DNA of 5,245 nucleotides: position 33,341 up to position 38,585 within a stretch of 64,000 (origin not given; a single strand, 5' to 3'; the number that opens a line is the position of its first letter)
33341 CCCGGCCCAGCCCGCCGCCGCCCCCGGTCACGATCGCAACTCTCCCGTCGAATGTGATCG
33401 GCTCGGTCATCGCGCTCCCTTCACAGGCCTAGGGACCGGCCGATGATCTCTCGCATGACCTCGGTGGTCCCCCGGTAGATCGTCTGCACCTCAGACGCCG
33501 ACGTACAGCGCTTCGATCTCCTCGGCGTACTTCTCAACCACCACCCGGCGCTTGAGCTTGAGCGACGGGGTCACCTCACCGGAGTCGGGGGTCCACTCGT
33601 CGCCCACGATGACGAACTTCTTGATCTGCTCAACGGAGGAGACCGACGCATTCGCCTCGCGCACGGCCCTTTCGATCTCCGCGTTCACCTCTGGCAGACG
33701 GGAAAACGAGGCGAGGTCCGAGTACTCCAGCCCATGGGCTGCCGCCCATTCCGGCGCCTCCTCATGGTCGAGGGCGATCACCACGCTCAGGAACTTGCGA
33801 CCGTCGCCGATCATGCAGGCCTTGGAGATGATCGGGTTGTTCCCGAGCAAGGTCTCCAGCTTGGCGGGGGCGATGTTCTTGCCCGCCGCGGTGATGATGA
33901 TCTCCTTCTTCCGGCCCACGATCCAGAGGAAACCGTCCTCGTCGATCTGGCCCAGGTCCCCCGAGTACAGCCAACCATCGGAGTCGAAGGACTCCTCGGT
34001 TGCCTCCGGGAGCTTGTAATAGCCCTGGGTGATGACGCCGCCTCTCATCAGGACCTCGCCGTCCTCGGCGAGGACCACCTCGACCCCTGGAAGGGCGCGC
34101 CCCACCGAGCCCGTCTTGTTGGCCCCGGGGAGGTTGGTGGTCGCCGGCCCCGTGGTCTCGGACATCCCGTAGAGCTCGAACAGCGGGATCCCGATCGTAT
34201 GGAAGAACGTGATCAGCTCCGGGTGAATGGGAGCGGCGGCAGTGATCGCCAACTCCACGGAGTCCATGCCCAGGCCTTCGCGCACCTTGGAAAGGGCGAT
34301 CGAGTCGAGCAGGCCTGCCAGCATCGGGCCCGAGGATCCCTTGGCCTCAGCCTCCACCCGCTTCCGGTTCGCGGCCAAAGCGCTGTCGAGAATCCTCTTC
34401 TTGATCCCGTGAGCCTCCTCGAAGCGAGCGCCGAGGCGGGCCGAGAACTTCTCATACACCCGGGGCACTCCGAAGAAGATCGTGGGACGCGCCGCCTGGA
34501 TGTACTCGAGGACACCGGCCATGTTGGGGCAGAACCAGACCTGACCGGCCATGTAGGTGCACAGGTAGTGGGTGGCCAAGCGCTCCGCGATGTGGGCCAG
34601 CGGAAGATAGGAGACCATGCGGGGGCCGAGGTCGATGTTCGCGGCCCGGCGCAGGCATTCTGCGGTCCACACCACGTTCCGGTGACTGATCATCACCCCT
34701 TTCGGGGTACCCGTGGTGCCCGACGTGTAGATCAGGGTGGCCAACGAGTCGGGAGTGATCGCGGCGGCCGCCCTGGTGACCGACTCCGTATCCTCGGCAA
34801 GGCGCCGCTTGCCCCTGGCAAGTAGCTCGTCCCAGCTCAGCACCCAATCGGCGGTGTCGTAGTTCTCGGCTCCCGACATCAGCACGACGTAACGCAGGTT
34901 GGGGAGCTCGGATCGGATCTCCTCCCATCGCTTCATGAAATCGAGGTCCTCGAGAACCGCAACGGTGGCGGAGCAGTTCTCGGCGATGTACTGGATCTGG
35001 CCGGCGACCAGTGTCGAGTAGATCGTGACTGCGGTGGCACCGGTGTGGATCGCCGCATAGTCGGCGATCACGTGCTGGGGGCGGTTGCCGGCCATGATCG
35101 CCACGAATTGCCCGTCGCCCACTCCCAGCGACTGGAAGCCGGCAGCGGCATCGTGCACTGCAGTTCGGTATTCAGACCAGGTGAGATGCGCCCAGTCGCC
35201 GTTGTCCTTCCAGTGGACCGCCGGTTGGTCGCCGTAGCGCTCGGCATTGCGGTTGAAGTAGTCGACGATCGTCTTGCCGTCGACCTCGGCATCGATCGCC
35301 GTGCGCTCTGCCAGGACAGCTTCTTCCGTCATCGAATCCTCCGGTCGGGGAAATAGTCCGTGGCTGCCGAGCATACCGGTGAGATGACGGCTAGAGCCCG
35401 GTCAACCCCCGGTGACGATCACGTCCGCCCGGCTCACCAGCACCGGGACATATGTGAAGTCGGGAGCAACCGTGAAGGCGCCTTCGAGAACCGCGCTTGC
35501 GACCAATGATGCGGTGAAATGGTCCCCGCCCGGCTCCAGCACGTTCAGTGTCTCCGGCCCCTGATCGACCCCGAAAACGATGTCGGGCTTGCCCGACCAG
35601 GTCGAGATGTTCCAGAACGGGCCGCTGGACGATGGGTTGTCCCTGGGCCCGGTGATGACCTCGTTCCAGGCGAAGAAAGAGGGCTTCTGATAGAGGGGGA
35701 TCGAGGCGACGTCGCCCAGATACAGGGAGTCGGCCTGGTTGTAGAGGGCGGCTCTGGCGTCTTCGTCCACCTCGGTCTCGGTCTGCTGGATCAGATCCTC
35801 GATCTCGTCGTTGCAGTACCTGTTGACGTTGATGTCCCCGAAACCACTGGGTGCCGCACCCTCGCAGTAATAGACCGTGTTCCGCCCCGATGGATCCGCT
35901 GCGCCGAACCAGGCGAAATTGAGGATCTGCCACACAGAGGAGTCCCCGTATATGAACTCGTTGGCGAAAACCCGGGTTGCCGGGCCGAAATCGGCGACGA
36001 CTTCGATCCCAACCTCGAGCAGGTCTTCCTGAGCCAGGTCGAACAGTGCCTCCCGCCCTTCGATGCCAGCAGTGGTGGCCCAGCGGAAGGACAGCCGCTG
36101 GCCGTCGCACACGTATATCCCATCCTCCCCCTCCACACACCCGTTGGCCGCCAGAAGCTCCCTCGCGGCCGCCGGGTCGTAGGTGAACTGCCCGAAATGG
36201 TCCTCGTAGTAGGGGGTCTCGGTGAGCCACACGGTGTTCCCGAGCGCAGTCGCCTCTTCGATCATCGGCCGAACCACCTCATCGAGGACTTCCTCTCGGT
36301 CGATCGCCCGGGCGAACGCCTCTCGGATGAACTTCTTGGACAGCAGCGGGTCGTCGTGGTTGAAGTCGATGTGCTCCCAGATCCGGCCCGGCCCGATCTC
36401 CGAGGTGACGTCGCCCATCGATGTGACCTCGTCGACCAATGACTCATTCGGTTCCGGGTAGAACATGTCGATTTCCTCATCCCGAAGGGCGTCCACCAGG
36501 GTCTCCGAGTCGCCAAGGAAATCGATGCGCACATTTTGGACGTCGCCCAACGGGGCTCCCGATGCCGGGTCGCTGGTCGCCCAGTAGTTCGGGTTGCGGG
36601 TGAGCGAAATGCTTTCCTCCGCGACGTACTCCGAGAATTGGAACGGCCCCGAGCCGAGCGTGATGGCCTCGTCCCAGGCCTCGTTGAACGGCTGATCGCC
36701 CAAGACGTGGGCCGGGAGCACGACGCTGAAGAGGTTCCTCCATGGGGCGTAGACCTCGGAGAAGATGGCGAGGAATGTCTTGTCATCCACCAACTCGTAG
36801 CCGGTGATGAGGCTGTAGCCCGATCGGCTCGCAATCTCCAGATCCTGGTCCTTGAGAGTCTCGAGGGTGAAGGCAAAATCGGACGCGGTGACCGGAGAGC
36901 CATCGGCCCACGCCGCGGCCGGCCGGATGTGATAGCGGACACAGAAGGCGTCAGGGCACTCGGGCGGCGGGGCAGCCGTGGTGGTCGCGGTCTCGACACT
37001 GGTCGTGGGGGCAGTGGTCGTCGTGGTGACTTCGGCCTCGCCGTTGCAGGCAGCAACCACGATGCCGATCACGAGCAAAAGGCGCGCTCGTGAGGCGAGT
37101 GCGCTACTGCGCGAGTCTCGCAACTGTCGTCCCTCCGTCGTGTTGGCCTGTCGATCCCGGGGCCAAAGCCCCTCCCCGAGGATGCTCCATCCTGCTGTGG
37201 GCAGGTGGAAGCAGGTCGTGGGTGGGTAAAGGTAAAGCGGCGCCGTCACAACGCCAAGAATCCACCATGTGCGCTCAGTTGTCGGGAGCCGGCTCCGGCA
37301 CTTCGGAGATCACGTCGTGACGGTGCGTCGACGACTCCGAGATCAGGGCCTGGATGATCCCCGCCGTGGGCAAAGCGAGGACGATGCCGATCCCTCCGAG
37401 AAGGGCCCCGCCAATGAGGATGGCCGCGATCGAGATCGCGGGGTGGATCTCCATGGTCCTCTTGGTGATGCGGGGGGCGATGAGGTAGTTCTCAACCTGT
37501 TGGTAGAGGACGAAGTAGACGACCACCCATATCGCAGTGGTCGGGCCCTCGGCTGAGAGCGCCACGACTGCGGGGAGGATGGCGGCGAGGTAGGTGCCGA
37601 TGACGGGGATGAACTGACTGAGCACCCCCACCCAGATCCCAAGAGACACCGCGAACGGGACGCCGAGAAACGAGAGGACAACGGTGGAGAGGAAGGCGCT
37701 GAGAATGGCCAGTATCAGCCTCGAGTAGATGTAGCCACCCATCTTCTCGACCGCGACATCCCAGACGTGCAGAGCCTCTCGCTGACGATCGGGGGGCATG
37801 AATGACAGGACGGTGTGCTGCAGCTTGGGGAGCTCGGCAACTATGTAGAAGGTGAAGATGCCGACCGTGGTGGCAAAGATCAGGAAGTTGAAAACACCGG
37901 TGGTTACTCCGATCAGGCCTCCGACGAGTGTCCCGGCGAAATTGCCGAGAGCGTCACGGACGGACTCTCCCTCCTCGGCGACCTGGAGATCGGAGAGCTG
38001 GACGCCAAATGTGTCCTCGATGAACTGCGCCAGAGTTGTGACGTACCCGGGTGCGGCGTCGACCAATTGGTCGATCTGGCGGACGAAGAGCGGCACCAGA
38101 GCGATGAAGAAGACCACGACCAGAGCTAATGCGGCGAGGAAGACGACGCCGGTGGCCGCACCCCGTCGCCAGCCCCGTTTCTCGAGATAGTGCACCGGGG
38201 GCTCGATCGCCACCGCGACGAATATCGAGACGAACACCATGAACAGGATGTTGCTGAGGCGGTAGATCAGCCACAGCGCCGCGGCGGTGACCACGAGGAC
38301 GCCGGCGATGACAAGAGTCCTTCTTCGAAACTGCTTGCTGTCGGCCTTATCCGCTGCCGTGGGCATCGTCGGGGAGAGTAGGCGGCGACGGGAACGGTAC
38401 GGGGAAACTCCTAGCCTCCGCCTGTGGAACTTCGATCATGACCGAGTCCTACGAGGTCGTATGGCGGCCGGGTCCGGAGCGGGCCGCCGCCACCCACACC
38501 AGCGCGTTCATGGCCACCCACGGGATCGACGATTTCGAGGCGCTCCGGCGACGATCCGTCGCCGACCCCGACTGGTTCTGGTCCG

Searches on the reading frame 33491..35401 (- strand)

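Call 22: search_protein_families(library=pfam, proteins=[window:33491-35401:-], max_evalue=0.00001)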
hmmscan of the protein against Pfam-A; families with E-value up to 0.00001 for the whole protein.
window:33491-35401:- (636 aa): 2 families
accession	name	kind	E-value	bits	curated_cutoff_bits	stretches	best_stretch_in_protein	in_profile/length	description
PF00501.34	AMP-binding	-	1.9e-75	254.5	29.9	1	49-462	1-384/384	AMP-binding enzyme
PF23562.2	AMP-binding_C_3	-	9.7e-14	52.3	20.8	1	500-634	2-121/124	AMP-binding enzyme C-terminal domain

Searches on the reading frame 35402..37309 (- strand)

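Call 22: search_protein_families(library=pfam, proteins=[window:35402-37309:-], max_evalue=0.00001)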
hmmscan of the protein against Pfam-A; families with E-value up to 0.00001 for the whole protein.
window:35402-37309:- (635 aa): 1 family
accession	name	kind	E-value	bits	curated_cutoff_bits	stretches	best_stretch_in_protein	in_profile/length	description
PF00496.27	SBP_bac_5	-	5.7e-52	177.5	32.4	1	120-470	15-349/368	Bacterial extracellular solute-binding proteins, family 5 Middle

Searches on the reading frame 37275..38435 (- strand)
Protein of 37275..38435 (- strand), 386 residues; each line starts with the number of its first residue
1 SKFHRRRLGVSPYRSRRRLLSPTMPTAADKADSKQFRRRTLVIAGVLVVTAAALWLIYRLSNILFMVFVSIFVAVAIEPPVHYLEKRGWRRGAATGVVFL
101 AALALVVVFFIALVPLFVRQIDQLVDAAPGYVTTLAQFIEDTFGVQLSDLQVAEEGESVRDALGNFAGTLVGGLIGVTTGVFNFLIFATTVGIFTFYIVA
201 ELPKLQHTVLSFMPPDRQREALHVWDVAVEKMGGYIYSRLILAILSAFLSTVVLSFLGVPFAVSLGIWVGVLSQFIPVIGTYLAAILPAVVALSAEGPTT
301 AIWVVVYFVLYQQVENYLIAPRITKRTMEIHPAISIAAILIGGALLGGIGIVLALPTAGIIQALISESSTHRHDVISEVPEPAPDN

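Call 22: search_protein_families(library=pfam, proteins=[window:37275-38435:-], max_evalue=0.00001)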
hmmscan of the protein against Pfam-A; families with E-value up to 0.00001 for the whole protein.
window:37275-38435:- (386 aa): 1 family
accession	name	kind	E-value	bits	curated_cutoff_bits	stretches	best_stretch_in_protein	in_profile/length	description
PF01594.21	AI-2E_transport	-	8.2e-60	203.1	34.3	1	47-366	8-324/327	AI-2E family transporter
